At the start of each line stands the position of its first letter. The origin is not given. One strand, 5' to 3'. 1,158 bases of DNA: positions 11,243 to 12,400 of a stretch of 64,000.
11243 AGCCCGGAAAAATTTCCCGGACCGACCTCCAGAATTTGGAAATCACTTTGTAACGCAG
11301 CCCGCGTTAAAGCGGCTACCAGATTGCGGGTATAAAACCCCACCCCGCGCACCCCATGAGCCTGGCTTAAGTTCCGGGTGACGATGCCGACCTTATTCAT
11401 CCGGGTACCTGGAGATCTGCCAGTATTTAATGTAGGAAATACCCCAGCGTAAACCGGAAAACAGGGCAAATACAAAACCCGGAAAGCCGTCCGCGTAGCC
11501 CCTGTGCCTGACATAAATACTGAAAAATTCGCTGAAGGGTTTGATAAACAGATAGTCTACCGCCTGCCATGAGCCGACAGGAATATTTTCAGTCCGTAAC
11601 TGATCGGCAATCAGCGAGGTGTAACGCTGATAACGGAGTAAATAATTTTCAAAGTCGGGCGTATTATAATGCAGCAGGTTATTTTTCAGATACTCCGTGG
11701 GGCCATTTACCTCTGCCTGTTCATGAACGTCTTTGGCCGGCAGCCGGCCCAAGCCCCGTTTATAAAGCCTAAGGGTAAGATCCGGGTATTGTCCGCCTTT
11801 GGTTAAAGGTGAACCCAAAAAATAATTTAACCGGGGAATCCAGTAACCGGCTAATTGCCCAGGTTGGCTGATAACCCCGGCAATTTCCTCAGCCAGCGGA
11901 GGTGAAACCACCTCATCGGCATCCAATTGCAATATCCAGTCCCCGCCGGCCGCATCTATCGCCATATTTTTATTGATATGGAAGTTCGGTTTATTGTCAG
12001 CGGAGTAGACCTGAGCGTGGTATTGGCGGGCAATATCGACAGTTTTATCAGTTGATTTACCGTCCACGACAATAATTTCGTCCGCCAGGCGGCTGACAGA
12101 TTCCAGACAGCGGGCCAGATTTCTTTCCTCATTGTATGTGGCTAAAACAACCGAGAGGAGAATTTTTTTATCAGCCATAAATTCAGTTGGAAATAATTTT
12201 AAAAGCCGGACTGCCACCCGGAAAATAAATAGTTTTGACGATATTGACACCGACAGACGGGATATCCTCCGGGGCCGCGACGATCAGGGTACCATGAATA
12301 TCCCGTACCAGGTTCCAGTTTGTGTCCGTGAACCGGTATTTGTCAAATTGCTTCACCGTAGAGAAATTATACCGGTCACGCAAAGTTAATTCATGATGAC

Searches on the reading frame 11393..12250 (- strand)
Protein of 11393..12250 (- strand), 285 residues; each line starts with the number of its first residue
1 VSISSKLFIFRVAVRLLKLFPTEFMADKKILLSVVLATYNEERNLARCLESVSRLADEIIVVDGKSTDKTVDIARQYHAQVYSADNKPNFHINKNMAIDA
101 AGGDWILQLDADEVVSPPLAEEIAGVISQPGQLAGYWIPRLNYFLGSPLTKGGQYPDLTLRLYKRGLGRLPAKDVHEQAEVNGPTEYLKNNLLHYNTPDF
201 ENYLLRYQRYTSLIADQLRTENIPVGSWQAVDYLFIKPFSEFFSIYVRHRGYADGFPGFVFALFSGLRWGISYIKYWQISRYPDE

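Call 24: search_protein_families(library=pfam, proteins=[window:11393-12250:-], max_evalue=0.001)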
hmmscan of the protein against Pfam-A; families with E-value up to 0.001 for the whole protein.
window:11393-12250:- (285 aa): 3 families
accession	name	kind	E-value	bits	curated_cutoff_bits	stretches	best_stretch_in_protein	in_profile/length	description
PF00535.33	Glycos_transf_2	-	2e-23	83.6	23.3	1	33-133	1-110/168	Glycosyl transferase family 2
PF13704.12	Glyco_tranf_2_4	-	2.3e-07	31.6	27.5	1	40-115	2-84/98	Glycosyl transferase family 2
PF13641.12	Glyco_tranf_2_3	-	1e-05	26.1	27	1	32-119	3-103/230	Glycosyltransferase like family 2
